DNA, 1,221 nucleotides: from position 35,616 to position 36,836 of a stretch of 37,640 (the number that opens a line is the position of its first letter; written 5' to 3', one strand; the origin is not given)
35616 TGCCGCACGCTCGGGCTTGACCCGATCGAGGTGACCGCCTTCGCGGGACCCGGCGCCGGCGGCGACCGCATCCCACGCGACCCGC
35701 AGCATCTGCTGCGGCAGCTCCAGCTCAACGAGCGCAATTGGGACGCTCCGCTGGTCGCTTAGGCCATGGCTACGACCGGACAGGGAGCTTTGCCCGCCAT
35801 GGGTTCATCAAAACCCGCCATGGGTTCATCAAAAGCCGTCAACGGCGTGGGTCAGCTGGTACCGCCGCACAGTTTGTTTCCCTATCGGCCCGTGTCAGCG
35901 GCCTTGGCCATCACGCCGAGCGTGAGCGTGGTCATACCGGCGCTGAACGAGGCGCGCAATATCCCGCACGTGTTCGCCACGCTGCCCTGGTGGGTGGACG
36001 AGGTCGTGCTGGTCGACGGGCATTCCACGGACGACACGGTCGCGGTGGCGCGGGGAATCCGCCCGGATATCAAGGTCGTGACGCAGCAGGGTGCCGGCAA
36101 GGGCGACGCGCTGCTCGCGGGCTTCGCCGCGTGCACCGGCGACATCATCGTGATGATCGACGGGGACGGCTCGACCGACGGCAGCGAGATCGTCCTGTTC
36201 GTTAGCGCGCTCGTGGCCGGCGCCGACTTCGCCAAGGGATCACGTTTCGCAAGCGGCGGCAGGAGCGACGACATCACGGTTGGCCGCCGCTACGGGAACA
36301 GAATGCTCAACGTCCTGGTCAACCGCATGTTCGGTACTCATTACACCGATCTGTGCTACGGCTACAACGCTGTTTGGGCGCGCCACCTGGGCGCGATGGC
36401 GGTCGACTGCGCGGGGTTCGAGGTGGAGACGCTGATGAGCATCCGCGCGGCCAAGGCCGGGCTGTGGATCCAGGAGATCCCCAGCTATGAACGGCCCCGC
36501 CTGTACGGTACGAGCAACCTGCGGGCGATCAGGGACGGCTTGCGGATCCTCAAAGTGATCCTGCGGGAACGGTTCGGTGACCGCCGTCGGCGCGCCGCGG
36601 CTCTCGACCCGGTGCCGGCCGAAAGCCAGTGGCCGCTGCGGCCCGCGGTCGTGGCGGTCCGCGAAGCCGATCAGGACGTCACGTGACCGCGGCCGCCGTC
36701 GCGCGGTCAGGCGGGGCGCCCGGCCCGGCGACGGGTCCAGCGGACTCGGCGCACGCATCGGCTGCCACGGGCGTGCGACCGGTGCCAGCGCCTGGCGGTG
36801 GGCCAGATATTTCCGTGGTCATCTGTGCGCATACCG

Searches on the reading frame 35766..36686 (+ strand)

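Call 93: search_protein_families(library=pfam, proteins=[window:35766-36686:+], max_evalue=0.001)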
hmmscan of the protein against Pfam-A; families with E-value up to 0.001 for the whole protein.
window:35766-36686:+ (306 aa): 2 families
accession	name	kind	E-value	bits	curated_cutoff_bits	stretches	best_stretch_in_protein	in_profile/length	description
PF00535.33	Glycos_transf_2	-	2e-20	73.8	23.3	1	54-200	1-156/168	Glycosyl transferase family 2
PF13641.12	Glyco_tranf_2_3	-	1.9e-08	35.1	27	1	51-197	1-148/230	Glycosyltransferase like family 2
